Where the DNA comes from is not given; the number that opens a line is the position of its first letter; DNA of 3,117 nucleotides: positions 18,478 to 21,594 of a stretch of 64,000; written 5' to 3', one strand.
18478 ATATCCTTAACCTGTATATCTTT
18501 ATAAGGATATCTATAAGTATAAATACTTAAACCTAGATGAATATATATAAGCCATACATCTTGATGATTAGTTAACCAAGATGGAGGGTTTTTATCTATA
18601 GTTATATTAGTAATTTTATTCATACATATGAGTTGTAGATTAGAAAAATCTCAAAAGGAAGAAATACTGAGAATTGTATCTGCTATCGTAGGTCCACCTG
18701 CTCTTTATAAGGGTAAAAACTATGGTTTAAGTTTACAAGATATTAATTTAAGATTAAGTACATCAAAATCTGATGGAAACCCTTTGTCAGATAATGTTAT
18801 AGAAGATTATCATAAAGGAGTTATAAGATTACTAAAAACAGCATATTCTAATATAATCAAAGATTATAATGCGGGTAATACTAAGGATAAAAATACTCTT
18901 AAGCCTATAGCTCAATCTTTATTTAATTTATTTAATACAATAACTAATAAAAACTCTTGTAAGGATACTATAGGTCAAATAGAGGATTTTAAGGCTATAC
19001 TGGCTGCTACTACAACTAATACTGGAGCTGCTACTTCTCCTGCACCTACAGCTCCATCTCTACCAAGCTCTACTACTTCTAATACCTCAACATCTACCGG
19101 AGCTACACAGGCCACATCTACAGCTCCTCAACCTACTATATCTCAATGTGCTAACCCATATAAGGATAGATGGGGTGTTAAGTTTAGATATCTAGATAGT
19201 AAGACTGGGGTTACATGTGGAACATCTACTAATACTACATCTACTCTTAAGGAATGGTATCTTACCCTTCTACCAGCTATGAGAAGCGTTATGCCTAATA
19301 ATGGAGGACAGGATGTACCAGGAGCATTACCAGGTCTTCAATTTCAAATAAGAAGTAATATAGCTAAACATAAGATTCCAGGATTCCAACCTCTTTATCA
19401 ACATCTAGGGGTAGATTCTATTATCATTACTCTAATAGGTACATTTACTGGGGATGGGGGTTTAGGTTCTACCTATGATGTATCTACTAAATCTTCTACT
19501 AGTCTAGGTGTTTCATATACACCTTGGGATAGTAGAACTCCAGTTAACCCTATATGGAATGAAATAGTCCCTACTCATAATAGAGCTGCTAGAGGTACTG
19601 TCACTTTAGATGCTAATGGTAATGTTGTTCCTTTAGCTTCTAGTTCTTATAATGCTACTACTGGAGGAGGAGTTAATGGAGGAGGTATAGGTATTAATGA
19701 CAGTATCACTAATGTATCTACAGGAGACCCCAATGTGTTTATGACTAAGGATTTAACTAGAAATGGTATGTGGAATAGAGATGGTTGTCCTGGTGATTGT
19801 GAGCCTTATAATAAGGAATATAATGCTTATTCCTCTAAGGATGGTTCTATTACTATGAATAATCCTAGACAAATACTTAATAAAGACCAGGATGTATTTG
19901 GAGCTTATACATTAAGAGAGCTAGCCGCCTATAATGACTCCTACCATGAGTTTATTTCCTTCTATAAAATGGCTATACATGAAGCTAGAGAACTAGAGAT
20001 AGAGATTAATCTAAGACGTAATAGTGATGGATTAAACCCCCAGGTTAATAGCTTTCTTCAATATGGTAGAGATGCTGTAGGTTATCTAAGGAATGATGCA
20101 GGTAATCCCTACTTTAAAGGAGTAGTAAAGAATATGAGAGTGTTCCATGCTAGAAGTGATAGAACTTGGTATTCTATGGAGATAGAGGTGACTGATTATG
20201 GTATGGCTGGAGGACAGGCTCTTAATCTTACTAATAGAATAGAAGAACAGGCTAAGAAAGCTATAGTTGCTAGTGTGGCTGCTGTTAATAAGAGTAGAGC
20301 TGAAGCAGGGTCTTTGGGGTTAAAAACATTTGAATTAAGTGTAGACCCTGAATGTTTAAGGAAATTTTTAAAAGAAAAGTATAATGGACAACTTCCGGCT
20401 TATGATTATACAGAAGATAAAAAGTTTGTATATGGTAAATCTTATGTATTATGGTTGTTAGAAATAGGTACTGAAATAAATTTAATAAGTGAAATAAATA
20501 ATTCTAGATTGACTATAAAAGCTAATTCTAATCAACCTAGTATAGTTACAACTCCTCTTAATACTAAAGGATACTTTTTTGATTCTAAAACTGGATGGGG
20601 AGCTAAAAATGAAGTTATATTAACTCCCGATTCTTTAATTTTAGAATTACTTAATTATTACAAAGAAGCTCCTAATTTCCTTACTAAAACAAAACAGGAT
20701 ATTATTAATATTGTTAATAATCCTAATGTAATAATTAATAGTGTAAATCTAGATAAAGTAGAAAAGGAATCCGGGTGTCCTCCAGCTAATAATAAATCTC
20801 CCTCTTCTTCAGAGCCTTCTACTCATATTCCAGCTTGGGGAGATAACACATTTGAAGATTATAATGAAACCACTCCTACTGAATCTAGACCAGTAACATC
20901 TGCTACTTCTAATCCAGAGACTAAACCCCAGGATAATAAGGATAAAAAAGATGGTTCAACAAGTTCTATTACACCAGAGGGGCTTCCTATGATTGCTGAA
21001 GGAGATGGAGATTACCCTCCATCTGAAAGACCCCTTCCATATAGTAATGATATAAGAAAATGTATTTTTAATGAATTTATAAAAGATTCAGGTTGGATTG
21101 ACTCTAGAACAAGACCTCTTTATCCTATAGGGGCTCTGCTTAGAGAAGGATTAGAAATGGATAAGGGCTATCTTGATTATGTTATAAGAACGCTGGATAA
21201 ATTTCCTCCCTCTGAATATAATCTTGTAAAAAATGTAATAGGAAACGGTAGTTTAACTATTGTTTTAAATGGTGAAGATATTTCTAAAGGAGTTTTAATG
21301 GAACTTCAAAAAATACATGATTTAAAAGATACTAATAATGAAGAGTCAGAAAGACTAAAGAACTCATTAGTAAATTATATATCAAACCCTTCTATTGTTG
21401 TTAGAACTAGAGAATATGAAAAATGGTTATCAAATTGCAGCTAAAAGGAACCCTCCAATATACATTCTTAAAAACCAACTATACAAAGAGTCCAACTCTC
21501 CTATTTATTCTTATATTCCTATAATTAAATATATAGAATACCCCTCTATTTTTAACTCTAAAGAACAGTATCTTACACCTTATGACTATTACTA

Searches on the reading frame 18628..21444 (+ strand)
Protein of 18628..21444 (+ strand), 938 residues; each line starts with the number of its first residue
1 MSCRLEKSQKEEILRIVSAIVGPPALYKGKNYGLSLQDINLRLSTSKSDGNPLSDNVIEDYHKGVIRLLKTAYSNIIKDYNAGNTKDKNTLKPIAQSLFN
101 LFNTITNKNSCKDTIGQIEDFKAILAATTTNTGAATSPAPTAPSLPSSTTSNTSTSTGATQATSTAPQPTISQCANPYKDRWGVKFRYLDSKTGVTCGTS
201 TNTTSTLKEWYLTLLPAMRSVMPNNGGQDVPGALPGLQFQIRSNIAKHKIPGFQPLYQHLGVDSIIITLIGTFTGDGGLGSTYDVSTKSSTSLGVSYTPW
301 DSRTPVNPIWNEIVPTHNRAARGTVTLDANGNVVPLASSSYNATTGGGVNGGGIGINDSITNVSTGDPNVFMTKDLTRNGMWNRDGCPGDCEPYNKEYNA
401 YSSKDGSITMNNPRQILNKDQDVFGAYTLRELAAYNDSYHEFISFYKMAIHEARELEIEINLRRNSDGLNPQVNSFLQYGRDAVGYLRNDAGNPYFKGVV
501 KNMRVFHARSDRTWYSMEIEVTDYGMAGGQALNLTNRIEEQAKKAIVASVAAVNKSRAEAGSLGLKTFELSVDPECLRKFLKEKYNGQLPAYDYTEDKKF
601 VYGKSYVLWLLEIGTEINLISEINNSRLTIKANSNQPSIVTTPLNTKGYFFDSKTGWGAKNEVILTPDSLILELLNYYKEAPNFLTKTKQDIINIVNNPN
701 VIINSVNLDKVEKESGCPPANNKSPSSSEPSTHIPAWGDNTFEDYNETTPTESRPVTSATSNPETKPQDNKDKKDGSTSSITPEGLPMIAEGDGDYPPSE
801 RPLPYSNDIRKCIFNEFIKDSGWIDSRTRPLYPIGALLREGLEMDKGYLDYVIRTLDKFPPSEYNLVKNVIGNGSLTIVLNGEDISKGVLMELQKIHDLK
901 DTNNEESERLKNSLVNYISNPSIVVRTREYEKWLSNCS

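Call 17: search_protein_families(library=pfam, proteins=[window:18628-21444:+], max_evalue=0.001)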
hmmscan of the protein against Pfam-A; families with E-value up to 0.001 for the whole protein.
window:18628-21444:+ (938 aa): 0 families

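Call 18: search_protein_families(library=phrogs, proteins=[window:18628-21444:+], max_evalue=0.001)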
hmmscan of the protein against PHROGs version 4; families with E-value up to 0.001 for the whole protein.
window:18628-21444:+ (938 aa): 1 family
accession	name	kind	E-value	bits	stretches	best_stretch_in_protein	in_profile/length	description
phrog_37225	-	unknown function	1.2e-29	104.6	2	203-278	241-316/526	-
